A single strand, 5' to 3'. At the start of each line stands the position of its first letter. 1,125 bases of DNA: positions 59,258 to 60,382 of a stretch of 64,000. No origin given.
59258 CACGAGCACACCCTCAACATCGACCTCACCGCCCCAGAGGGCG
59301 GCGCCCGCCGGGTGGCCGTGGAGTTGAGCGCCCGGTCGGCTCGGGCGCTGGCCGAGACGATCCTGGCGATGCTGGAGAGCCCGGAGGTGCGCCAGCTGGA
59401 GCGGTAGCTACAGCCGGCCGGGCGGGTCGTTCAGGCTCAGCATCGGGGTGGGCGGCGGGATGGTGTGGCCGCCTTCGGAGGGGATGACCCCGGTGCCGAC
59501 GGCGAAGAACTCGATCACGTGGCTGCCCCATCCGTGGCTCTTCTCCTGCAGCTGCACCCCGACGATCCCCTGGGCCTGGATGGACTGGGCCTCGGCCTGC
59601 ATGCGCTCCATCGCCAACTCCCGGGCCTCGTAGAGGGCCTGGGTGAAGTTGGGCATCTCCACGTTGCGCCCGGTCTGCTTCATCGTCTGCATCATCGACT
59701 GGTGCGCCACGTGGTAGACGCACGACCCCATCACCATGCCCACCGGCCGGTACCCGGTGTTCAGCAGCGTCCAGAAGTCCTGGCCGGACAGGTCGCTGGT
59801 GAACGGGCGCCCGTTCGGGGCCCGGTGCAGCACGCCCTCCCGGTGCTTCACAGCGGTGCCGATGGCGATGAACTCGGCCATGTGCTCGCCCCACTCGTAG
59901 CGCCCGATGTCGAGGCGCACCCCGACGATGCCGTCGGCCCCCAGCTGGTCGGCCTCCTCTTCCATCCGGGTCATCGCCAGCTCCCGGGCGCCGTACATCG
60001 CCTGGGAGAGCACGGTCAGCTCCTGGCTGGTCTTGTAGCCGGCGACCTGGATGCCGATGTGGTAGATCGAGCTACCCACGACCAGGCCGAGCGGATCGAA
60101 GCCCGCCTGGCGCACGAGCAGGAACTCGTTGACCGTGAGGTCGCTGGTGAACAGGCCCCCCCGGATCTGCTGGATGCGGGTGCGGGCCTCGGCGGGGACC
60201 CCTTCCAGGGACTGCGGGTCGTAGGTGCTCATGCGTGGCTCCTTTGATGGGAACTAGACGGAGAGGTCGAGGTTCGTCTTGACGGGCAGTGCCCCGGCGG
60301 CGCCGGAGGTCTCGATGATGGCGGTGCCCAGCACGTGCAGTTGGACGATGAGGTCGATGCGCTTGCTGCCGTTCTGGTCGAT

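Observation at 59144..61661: Cluster of two paralogous double-YbjQ (DUF74) proteins plus two small hypotheticals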

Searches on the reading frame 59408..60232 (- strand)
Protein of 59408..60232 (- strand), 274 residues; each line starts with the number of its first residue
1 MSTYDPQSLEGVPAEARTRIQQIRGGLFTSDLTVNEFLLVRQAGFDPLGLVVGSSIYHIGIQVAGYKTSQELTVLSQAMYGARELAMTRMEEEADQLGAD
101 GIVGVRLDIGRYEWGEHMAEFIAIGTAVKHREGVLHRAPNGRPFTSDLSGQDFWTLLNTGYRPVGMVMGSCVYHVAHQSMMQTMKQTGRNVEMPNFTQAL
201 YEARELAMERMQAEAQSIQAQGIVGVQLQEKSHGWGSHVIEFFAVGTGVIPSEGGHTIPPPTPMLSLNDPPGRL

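Call 3: search_protein_families(library=pfam, proteins=[window:59408-60232:-], max_evalue=0.01)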
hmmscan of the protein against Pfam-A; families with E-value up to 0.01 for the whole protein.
window:59408-60232:- (274 aa): 1 family
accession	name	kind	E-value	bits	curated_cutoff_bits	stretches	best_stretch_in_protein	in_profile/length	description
PF01906.23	YbjQ_1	-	5.1e-24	85.3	23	2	72-129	47-102/103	Putative heavy-metal-binding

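Call 4: search_protein_families(library=ncbifam, proteins=[window:59408-60232:-], max_evalue=0.01)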
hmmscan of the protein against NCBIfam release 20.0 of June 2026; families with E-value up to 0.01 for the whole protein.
window:59408-60232:- (274 aa): 5 families
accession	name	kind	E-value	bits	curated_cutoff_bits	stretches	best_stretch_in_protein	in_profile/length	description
NF002989.0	PRK03732.1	equivalog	6e-14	52.2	181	2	70-128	52-108/114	hypothetical protein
NF002776.0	PRK02877.1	equivalog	1e-10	41.7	160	2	79-131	54-106/107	hypothetical protein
NF002224.0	PRK01119.1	equivalog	9.2e-10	38.5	169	2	79-129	54-104/110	putative heavy metal-binding protein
NF009496.0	PRK12856.1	subfamily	6.8e-08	32.7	177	1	79-128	54-101/103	hypothetical protein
NF009495.0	PRK12855.1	subfamily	3.7e-06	27.1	180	0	196-229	50-83/103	hypothetical protein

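Call 5: search_protein_families(library=padloc, proteins=[window:59408-60232:-], max_evalue=0.1)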
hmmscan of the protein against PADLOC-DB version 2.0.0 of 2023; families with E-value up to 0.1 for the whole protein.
window:59408-60232:- (274 aa): 0 families

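Call 7: find_homologous_proteins(query=window:59408-60232:-, max_evalue=0.00001)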
Query window:59408-60232:- (274 aa): 8000 proteins with E <= 0.00001 among 8000 candidates; the best 120 are listed.
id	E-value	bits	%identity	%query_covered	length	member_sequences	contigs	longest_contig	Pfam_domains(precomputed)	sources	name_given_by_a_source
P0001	1.7e-185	632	64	97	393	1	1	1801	PF01906.24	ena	-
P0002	1.2e-170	584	95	99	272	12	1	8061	PF01906.24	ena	-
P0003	3.4e-162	556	-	-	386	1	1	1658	PF01906.24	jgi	jgi:uncharacterized protein YbjQ (UPF0145 family)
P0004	3.8e-159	546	88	98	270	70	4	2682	PF01906.24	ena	-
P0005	4.7e-159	546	89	98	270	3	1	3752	PF01906.24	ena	-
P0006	6.8e-147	506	83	97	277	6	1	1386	PF01906.24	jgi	jgi:uncharacterized protein YbjQ (UPF0145 family)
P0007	1.6e-145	501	82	97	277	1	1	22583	PF01906.24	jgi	jgi:uncharacterized protein YbjQ (UPF0145 family)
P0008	1.6e-145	501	81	98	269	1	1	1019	PF01906.24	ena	-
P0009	1.1e-144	499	81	98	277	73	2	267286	PF01906.24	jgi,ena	jgi:uncharacterized protein YbjQ (UPF0145 family)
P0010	1.2e-144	499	81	98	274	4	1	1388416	PF01906.24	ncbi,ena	-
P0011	1.7e-144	498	81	98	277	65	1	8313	PF01906.24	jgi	jgi:uncharacterized protein YbjQ (UPF0145 family)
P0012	1.7e-144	498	82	97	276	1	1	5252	PF01906.24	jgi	jgi:uncharacterized protein YbjQ (UPF0145 family)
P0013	2.5e-144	497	82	97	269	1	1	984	PF01906.24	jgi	jgi:uncharacterized protein YbjQ (UPF0145 family)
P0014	2.7e-144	497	80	97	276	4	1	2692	PF01906.24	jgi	jgi:uncharacterized protein YbjQ (UPF0145 family)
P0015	3.5e-144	497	81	97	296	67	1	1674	PF01906.24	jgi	jgi:uncharacterized protein YbjQ (UPF0145 family)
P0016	3.7e-144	497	82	97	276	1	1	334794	PF01906.24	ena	-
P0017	6.2e-144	496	81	98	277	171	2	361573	PF01906.24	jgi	jgi:uncharacterized protein YbjQ (UPF0145 family)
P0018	8.8e-144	496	81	97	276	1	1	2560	PF01906.24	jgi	jgi:uncharacterized protein YbjQ (UPF0145 family)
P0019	9.2e-144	496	81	97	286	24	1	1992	PF01906.24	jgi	jgi:uncharacterized protein YbjQ (UPF0145 family)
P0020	1.5e-143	495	81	97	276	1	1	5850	PF01906.24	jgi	jgi:uncharacterized protein YbjQ (UPF0145 family)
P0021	2.1e-143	494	81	97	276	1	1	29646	PF01906.24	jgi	jgi:uncharacterized protein YbjQ (UPF0145 family)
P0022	2.3e-143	494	81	97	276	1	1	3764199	PF01906.24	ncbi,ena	-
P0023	2.9e-143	494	81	97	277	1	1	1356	PF01906.24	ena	-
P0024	2.9e-143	494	81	97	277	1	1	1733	PF01906.24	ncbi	-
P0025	3.0e-143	494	81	97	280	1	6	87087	PF01906.24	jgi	jgi:uncharacterized protein YbjQ (UPF0145 family)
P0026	3.9e-143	494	80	97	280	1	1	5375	PF01906.24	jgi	jgi:uncharacterized protein YbjQ (UPF0145 family)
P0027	5.5e-143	493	81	97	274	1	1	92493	PF01906.24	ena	-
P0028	5.5e-143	493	81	97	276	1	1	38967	PF01906.24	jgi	jgi:uncharacterized protein YbjQ (UPF0145 family)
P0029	6.8e-143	493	80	97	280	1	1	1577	PF01906.24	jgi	jgi:uncharacterized protein YbjQ (UPF0145 family)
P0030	7.6e-143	493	80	97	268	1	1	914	PF01906.24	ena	-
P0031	7.9e-143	493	81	97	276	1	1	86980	PF01906.24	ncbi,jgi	ncbi:MAG TPA: heavy metal-binding domain-containing protein [Solirubrobacteraceae bacterium]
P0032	7.9e-143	493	79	97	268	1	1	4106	PF01906.24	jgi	-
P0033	8.7e-143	492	81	97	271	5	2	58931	PF01906.24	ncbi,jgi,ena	jgi:uncharacterized protein YbjQ (UPF0145 family)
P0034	9.2e-143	492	81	97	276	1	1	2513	PF01906.24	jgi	jgi:uncharacterized protein YbjQ (UPF0145 family)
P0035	9.2e-143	492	81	97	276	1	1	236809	PF01906.24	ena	-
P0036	1.4e-142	492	80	97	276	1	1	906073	PF01906.24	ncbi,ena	-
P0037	1.6e-142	492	79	97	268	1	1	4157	PF01906.24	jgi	jgi:uncharacterized protein YbjQ (UPF0145 family)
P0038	1.8e-142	491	80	97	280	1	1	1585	PF01906.24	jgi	jgi:uncharacterized protein YbjQ (UPF0145 family)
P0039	2.1e-142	491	81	97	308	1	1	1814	PF01906.24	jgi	jgi:uncharacterized protein YbjQ (UPF0145 family)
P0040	2.4e-142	491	82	97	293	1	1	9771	PF01906.24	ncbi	ncbi:MAG: heavy metal-binding domain-containing protein [Solirubrobacteraceae bacterium]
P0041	3.2e-142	491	80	97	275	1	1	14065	PF01906.24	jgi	jgi:uncharacterized protein YbjQ (UPF0145 family)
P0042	3.7e-142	490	81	97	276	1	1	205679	PF01906.24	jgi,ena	jgi:uncharacterized protein YbjQ (UPF0145 family)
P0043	3.7e-142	490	81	97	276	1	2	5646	PF01906.24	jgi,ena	-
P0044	3.7e-142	490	81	97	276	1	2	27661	PF01906.24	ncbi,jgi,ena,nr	ncbi:MAG TPA: heavy metal-binding domain-containing protein [Solirubrobacteraceae bacterium]|jgi:unc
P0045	3.7e-142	490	81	97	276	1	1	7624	PF01906.24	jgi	jgi:uncharacterized protein YbjQ (UPF0145 family)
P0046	3.7e-142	490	81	97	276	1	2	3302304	PF01906.24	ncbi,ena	-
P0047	3.7e-142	490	81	97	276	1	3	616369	PF01906.24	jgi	jgi:uncharacterized protein YbjQ (UPF0145 family)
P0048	3.9e-142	490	80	98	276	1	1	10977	PF01906.24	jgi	jgi:uncharacterized protein YbjQ (UPF0145 family)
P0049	3.9e-142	490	79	97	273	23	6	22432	PF01906.24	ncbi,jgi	ncbi:MAG TPA: heavy metal-binding domain-containing protein [Solirubrobacteraceae bacterium]|jgi:unc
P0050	4.4e-142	490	79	97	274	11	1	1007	PF01906.24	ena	-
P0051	4.6e-142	490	81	97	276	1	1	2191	PF01906.24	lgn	-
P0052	5.5e-142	490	81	97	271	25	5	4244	PF01906.24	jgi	jgi:uncharacterized protein YbjQ (UPF0145 family)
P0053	5.8e-142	490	80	97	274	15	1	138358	PF01906.24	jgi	jgi:uncharacterized protein YbjQ (UPF0145 family)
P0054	6.2e-142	490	81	97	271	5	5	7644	PF01906.24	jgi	jgi:uncharacterized protein YbjQ (UPF0145 family)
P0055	7.0e-142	490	80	97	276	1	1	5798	PF01906.24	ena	-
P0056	7.1e-142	489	79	97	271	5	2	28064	PF01906.24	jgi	jgi:uncharacterized protein YbjQ (UPF0145 family)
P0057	7.4e-142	489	80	97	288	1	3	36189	PF01906.24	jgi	jgi:uncharacterized protein YbjQ (UPF0145 family)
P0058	7.5e-142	489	80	97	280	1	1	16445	PF01906.24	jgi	jgi:uncharacterized protein YbjQ (UPF0145 family)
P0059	9.2e-142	489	80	97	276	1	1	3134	PF01906.24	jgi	jgi:uncharacterized protein YbjQ (UPF0145 family)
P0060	9.8e-142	489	80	97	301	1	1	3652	PF01906.24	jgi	jgi:uncharacterized protein YbjQ (UPF0145 family)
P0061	1.2e-141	489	80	97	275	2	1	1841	PF01906.24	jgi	jgi:uncharacterized protein YbjQ (UPF0145 family)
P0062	1.2e-141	489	80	97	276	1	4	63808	PF01906.24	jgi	jgi:uncharacterized protein YbjQ (UPF0145 family)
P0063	1.3e-141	489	80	97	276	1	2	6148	PF01906.24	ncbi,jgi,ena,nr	ncbi:MAG TPA: heavy metal-binding domain-containing protein [Solirubrobacteraceae bacterium]|jgi:unc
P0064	1.3e-141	489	79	97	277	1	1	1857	PF01906.24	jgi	jgi:uncharacterized protein YbjQ (UPF0145 family)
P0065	1.6e-141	488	80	97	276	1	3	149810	PF01906.24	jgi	jgi:uncharacterized protein YbjQ (UPF0145 family)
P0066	1.6e-141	488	80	97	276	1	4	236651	PF01906.24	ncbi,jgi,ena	jgi:uncharacterized protein YbjQ (UPF0145 family)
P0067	1.6e-141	488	80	97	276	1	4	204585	PF01906.24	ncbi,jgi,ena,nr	ncbi:MAG TPA: heavy metal-binding domain-containing protein [Solirubrobacteraceae bacterium]|jgi:unc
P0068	1.6e-141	488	80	97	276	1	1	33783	PF01906.24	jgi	jgi:uncharacterized protein YbjQ (UPF0145 family)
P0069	1.6e-141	488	80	97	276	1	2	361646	PF01906.24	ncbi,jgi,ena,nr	ncbi:MAG TPA: heavy metal-binding domain-containing protein [Solirubrobacteraceae bacterium]|jgi:unc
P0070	1.6e-141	488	80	97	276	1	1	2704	PF01906.24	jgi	jgi:uncharacterized protein YbjQ (UPF0145 family)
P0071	1.6e-141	488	80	97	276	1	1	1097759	PF01906.24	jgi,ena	jgi:uncharacterized protein YbjQ (UPF0145 family)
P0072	1.7e-141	488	81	97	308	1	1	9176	PF01906.24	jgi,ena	-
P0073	1.7e-141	488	79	97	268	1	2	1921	PF01906.24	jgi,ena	-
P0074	1.8e-141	488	80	97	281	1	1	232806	PF01906.24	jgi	jgi:uncharacterized protein YbjQ (UPF0145 family)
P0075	1.9e-141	488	80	97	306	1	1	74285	PF01906.24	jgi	jgi:uncharacterized protein YbjQ (UPF0145 family)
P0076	1.9e-141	488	80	97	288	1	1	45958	PF01906.24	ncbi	-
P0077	2.0e-141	488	79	97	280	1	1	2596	PF01906.24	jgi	jgi:uncharacterized protein YbjQ (UPF0145 family)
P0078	2.0e-141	488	80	97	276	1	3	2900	PF01906.24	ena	-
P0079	2.0e-141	488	80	97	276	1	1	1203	PF01906.24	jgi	jgi:uncharacterized protein YbjQ (UPF0145 family)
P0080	2.0e-141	488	80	97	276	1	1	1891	PF01906.24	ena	-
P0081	2.0e-141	488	79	97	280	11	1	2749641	PF01906.24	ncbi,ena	-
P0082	2.6e-141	488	80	97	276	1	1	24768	PF01906.24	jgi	jgi:uncharacterized protein YbjQ (UPF0145 family)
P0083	2.7e-141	488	80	97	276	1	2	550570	PF01906.24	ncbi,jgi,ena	jgi:uncharacterized protein YbjQ (UPF0145 family)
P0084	2.7e-141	488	80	97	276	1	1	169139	PF01906.24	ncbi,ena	-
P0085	2.8e-141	488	79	97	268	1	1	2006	PF01906.24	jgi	jgi:uncharacterized protein YbjQ (UPF0145 family)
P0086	2.9e-141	487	80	97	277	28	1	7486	PF01906.24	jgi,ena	-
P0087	2.9e-141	487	81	97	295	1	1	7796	PF01906.24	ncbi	-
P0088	3.0e-141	487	80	97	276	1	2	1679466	PF01906.24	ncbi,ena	ncbi:MAG: heavy metal-binding domain-containing protein [Solirubrobacteraceae bacterium]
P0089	3.1e-141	487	79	98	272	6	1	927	PF01906.24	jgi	-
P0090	3.1e-141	487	78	97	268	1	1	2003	PF01906.24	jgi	jgi:uncharacterized protein YbjQ (UPF0145 family)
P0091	3.4e-141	487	79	97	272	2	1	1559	PF01906.24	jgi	jgi:uncharacterized protein YbjQ (UPF0145 family)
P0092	3.8e-141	487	80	97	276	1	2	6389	PF01906.24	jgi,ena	jgi:uncharacterized protein YbjQ (UPF0145 family)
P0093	4.0e-141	487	80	97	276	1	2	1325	PF01906.24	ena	-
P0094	4.0e-141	487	80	97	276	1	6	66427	PF01906.24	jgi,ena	jgi:uncharacterized protein YbjQ (UPF0145 family)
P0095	4.0e-141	487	80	97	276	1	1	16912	PF01906.24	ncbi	ncbi:MAG: heavy metal-binding domain-containing protein [Solirubrobacteraceae bacterium]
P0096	4.1e-141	487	80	97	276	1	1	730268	PF01906.24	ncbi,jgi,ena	jgi:uncharacterized protein YbjQ (UPF0145 family)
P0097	4.4e-141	487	81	97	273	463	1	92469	PF01906.24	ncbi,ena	-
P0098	4.8e-141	487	81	97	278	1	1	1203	PF01906.24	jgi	-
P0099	5.3e-141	487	79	98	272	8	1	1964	PF01906.24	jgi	jgi:uncharacterized protein YbjQ (UPF0145 family)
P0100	5.4e-141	487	81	97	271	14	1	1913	PF01906.24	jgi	jgi:uncharacterized protein YbjQ (UPF0145 family)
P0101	5.7e-141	487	80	97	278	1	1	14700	PF01906.24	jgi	jgi:uncharacterized protein YbjQ (UPF0145 family)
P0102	6.0e-141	486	80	97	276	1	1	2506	PF01906.24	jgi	jgi:uncharacterized protein YbjQ (UPF0145 family)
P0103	6.1e-141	486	80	97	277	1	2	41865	PF01906.24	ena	-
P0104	6.3e-141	486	79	97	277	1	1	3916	PF01906.24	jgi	jgi:uncharacterized protein YbjQ (UPF0145 family)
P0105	6.8e-141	486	80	97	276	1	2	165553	PF01906.24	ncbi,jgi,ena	ncbi:MAG TPA: heavy metal-binding domain-containing protein [Solirubrobacteraceae bacterium]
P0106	6.9e-141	486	79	97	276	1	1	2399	PF01906.24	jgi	jgi:uncharacterized protein YbjQ (UPF0145 family)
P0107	6.9e-141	486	80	97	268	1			PF01906.24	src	-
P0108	7.0e-141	486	80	97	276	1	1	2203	PF01906.24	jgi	jgi:uncharacterized protein YbjQ (UPF0145 family)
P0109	7.1e-141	486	79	97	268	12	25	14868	PF01906.24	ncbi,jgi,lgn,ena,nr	ncbi:MAG TPA: heavy metal-binding domain-containing protein [Gaiellaceae bacterium]|jgi:uncharacteri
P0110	7.2e-141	486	80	97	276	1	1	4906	PF01906.24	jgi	jgi:uncharacterized protein YbjQ (UPF0145 family)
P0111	8.2e-141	486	79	97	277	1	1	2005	PF01906.24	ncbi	-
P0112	8.5e-141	486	80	97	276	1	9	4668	PF01906.24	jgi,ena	jgi:uncharacterized protein YbjQ (UPF0145 family)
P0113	9.1e-141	486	80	97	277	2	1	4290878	PF01906.24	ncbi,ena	-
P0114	9.8e-141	486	80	97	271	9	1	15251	PF01906.24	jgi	jgi:uncharacterized protein YbjQ (UPF0145 family)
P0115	1.0e-140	486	79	97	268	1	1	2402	PF01906.24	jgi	jgi:uncharacterized protein YbjQ (UPF0145 family)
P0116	1.3e-140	485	79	97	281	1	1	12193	PF01906.24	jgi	jgi:uncharacterized protein YbjQ (UPF0145 family)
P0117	1.3e-140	485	79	97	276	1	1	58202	PF01906.24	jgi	jgi:uncharacterized protein YbjQ (UPF0145 family)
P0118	1.4e-140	485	79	97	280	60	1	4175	PF01906.24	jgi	jgi:uncharacterized protein YbjQ (UPF0145 family)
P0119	1.4e-140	485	80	97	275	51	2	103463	PF01906.24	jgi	jgi:uncharacterized protein YbjQ (UPF0145 family)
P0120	1.5e-140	485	78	97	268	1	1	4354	PF01906.24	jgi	jgi:uncharacterized protein YbjQ (UPF0145 family)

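Call 14: find_encoding_contigs(protein=P0010, flank=8000, max_places=3)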
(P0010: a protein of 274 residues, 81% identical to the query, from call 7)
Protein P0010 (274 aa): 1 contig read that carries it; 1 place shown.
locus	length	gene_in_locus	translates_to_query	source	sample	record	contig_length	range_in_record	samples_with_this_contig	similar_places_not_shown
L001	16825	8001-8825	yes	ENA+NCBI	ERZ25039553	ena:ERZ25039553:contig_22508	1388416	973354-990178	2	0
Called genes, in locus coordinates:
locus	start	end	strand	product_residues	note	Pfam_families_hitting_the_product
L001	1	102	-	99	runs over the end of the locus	PF01527:HTH_Tnp_1, PF13518:HTH_28 (weak)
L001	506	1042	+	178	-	-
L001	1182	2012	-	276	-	PF00459:Inositol_P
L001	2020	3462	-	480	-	PF01425:Amidase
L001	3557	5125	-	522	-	PF01039:Carboxyl_trans, PF03255:ACCA (faint)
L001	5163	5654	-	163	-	PF08044:DUF1707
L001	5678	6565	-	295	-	PF02737:3HCDH_N, PF00725:3HCDH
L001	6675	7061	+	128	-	-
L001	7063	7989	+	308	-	PF01906:YbjQ_1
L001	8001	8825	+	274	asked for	PF01906:YbjQ_1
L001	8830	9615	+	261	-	PF00378:ECH_1, PF16113:ECH_2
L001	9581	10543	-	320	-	PF00682:HMGL-like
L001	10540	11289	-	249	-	PF00106:adh_short, PF08659:KR, PF13561:adh_short_C2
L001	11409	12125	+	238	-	PF03807:F420_oxidored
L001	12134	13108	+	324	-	PF01933:CofD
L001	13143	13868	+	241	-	PF01983:CofC, PF12804:NTP_transf_3 (weak)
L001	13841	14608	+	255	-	PF01996:F420_ligase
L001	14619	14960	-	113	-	-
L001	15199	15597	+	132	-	-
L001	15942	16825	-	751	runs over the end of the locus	PF04055:Radical_SAM, PF19288:CofH_C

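Call 15: find_encoding_contigs(protein=P0109, flank=8000, max_places=3)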
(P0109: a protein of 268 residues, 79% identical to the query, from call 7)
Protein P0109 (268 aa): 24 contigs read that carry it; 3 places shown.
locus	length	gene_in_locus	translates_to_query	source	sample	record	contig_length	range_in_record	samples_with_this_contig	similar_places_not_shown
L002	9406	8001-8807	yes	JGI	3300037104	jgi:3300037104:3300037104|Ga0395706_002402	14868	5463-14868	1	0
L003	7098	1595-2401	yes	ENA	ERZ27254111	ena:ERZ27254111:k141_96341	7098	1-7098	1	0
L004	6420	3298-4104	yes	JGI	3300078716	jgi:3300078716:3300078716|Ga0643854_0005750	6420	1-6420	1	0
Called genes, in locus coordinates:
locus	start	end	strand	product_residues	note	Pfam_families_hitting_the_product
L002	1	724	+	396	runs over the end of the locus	PF00465:Fe-ADH, PF13685:Fe-ADH_2 (faint), PF25137:ADH_Fe_C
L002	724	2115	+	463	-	PF03972:MmgE_PrpD_N, PF19305:MmgE_PrpD_C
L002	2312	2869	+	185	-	-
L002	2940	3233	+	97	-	-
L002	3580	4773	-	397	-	PF00149:Metallophos (weak)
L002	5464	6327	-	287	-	PF01609:DDE_Tnp_1, PF13612:DDE_Tnp_1_3 (weak), PF00171:Aldedh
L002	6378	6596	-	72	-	-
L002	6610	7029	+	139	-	-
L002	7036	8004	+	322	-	PF01906:YbjQ_1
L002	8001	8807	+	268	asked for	PF01906:YbjQ_1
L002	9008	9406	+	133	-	?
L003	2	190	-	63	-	?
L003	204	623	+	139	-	-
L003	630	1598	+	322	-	PF01906:YbjQ_1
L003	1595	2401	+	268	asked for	PF01906:YbjQ_1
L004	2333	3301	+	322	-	PF01906:YbjQ_1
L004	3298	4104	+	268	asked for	PF01906:YbjQ_1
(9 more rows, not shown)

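Call 16: search_protein_representatives(protein=window:59408-60232:-)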
Query: 274 residues. Proteins with E-value up to 0.001 (for the whole library): 2407; up to 1e-10: 1533; up to 1e-30: 421. The best 150 are listed.
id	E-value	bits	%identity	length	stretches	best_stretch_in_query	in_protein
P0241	1.4e-116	404.9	68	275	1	3-267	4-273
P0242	2.1e-106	371.5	62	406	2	11-260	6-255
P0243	5.4e-102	357.0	63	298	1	10-269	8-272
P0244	3.6e-99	347.8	78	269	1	68-267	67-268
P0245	1.1e-96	339.7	78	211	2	23-153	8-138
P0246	6.3e-90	317.5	59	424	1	10-253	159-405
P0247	3.6e-85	301.9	58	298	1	11-264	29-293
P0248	9.4e-84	297.3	60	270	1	23-252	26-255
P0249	1.8e-80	286.5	77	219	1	3-171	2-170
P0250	4.5e-80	285.2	65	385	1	27-222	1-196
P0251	3.8e-79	282.2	56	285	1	24-259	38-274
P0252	4.7e-73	262.2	63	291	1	10-226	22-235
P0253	1.7e-72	260.4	50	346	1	24-262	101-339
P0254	3.0e-72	259.6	64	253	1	6-200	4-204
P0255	1.6e-71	257.1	56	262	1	25-252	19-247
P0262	1.7e-68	247.2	54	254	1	28-260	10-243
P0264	2.1e-68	246.9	45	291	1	8-264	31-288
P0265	2.3e-68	246.8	50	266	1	4-267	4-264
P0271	1.7e-65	237.4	49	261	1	25-267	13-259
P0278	4.9e-61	222.8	49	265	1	20-250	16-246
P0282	1.9e-59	217.6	53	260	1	41-265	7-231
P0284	1.5e-58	214.6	46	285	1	26-267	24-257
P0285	5.4e-58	212.8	47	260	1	24-268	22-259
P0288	1.6e-57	211.2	51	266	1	29-258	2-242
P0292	5.7e-57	209.4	43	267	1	26-268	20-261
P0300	1.1e-54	202.0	44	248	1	26-251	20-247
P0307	3.0e-53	197.3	41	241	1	27-249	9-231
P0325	8.4e-51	189.2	42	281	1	24-271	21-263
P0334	3.0e-49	184.1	47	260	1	24-266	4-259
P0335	4.7e-49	183.5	40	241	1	13-249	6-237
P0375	5.8e-45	170.1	40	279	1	27-260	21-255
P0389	1.3e-43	165.7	35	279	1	9-253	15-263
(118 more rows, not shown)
